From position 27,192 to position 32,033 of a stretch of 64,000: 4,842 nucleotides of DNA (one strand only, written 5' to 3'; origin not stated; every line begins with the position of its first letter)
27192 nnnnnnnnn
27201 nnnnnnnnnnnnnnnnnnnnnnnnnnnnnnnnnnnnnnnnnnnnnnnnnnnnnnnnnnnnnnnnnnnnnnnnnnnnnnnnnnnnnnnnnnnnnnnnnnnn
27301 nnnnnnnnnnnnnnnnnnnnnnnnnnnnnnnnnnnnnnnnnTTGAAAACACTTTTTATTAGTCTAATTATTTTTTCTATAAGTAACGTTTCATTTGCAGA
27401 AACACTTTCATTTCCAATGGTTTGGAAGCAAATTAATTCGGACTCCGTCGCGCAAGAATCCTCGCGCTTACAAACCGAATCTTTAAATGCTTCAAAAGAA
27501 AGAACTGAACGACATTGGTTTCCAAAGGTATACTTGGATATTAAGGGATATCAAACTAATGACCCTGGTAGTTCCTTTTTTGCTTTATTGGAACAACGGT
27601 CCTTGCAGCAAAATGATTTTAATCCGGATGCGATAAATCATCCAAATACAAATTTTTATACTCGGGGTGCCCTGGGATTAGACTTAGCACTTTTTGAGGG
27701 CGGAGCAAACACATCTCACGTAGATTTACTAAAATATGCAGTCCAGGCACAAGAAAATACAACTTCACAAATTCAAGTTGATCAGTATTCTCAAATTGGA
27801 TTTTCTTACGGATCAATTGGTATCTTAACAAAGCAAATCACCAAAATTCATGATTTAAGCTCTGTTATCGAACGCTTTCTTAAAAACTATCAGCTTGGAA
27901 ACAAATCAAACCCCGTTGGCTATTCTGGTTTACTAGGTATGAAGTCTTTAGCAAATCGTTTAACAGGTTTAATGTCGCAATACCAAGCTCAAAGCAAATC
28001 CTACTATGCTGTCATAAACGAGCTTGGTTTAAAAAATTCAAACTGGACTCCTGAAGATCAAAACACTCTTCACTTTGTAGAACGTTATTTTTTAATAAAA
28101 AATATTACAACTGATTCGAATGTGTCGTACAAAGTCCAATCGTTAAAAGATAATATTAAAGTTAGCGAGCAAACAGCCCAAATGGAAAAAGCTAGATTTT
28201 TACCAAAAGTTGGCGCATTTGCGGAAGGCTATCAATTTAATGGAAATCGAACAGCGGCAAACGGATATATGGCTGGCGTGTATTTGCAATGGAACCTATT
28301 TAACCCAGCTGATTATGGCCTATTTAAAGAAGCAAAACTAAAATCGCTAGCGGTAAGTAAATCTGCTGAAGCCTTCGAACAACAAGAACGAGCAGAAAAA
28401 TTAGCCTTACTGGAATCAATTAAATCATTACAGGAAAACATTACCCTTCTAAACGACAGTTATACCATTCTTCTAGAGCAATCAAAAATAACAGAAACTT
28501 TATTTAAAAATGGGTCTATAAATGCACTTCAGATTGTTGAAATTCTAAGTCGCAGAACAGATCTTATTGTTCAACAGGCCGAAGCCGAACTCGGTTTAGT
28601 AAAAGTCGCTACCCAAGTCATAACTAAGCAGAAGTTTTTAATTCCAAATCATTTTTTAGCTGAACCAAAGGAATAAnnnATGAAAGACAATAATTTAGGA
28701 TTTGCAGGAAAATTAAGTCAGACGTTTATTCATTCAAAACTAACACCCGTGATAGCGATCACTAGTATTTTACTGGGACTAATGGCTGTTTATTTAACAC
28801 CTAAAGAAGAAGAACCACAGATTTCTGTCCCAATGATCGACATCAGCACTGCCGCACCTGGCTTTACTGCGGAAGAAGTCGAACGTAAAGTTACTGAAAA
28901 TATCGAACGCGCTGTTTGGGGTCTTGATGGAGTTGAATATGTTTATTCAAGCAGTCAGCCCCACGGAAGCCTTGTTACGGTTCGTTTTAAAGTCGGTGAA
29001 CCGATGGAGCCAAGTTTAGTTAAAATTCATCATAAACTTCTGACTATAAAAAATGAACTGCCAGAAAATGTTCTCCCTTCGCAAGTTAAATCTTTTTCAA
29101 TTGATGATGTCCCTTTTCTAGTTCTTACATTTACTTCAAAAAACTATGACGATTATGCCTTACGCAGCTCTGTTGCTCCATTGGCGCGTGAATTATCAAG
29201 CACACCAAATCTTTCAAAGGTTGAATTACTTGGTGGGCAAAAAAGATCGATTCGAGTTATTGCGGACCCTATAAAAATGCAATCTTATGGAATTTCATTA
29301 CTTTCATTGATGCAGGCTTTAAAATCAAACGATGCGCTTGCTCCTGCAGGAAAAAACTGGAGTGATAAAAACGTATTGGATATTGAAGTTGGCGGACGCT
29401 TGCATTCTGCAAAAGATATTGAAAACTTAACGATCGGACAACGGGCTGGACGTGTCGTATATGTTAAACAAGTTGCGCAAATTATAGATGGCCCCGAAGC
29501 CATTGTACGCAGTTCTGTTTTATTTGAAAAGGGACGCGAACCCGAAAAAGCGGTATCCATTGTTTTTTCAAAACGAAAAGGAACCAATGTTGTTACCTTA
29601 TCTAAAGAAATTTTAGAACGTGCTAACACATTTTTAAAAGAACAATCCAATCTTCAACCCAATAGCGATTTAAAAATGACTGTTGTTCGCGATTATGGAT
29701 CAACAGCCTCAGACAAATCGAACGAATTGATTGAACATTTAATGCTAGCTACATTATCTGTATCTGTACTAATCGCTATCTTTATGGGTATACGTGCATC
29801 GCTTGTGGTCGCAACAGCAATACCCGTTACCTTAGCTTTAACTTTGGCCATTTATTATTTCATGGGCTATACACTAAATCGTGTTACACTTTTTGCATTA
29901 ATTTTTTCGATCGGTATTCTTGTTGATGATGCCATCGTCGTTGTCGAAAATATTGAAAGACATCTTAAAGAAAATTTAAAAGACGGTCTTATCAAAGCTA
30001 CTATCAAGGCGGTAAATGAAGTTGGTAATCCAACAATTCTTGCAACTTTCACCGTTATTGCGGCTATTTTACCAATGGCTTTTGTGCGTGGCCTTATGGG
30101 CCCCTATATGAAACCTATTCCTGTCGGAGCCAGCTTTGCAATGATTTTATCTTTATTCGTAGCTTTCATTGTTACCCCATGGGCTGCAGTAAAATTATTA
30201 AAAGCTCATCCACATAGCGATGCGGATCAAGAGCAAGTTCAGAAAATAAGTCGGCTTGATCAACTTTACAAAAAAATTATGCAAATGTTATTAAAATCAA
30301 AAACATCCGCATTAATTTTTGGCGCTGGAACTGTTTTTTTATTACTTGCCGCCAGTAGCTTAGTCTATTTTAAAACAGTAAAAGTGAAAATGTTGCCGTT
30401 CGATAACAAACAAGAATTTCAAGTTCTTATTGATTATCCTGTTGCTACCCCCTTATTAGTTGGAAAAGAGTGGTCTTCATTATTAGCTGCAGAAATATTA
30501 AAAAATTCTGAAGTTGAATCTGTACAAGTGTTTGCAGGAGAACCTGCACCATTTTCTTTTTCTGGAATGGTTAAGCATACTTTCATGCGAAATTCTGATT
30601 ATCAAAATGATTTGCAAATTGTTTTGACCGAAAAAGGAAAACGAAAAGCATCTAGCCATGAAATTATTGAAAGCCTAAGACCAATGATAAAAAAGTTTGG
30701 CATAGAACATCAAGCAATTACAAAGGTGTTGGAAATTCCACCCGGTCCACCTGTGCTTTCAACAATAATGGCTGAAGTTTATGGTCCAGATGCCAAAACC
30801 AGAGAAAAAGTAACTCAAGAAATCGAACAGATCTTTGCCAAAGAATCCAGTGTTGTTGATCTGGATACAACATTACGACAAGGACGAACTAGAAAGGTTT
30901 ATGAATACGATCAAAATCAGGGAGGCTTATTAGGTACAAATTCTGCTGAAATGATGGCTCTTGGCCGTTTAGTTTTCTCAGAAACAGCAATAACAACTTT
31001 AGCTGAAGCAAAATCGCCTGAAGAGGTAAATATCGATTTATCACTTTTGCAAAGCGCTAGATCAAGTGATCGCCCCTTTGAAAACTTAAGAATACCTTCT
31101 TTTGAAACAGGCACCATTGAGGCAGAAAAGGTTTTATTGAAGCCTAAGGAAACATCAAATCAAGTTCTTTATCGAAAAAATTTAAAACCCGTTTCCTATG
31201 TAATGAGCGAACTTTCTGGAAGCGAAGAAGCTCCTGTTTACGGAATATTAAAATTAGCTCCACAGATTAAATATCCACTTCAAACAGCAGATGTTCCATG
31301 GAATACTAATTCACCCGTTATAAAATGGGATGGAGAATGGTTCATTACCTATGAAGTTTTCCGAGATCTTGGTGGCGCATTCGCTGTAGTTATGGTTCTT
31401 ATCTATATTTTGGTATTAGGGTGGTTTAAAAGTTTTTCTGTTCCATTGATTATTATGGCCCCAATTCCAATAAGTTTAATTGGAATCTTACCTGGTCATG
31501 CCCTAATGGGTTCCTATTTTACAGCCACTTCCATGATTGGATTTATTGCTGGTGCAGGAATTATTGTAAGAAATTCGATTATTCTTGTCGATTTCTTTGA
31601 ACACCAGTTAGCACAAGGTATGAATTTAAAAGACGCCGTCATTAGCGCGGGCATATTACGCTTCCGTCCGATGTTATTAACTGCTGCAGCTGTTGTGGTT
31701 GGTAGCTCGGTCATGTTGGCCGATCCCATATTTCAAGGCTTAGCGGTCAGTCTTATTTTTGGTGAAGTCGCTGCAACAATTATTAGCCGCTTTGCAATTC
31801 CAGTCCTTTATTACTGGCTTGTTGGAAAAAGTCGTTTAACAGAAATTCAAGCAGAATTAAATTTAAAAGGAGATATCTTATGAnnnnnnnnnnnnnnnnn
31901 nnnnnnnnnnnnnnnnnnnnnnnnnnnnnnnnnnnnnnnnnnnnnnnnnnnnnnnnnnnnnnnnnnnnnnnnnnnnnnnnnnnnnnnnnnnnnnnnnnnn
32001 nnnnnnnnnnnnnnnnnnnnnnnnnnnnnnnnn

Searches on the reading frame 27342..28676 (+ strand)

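Call 57: search_protein_families(library=pfam, max_evalue=0.01, proteins=[window:27342-28676:+])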
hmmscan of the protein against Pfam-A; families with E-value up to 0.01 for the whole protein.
window:27342-28676:+ (444 aa): 1 family
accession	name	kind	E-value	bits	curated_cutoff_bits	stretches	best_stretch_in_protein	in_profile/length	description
PF02321.23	OEP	-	7.6e-17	62.2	22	1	262-417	12-173/187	Outer membrane efflux protein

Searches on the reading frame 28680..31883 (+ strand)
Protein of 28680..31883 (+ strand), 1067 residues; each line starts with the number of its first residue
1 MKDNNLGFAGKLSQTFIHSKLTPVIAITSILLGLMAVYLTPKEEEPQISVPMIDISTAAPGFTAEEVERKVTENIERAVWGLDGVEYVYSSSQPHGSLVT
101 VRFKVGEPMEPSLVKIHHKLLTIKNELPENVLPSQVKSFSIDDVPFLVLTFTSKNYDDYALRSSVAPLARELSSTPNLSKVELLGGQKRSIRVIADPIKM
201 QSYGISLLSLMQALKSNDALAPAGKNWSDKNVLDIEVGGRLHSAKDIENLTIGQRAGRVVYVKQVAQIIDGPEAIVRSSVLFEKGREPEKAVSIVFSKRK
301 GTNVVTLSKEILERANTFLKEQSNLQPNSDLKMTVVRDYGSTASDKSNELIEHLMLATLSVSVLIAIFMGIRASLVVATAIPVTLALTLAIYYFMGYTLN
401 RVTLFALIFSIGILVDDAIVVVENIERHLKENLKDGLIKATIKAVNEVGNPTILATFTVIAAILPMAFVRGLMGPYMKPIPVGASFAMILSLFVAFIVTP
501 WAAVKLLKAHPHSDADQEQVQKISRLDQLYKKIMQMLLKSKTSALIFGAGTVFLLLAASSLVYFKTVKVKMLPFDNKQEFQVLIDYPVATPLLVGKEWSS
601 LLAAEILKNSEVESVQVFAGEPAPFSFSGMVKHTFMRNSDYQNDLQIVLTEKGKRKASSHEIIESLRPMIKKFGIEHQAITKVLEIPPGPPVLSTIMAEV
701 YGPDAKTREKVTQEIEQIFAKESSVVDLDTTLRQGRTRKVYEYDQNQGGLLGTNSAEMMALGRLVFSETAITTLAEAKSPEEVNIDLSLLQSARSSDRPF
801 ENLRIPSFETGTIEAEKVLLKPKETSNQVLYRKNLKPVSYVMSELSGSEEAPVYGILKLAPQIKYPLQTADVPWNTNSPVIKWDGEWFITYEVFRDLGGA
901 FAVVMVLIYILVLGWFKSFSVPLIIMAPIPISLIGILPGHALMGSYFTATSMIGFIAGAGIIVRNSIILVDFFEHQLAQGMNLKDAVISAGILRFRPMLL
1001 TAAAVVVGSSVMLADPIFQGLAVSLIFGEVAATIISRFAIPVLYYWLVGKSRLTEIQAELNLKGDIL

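Call 57: search_protein_families(library=pfam, max_evalue=0.01, proteins=[window:28680-31883:+])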
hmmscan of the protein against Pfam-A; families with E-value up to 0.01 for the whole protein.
window:28680-31883:+ (1067 aa): 2 families
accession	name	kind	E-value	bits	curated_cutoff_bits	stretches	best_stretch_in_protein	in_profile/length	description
PF00873.25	ACR_tran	-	5.1e-140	468.5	28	1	13-1046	2-1019/1021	AcrB/AcrD/AcrF family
PF02355.23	SecD_SecF_C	-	7.5e-07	29.2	20.5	1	344-495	23-179/189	Protein export membrane protein SecD/SecF, C-terminal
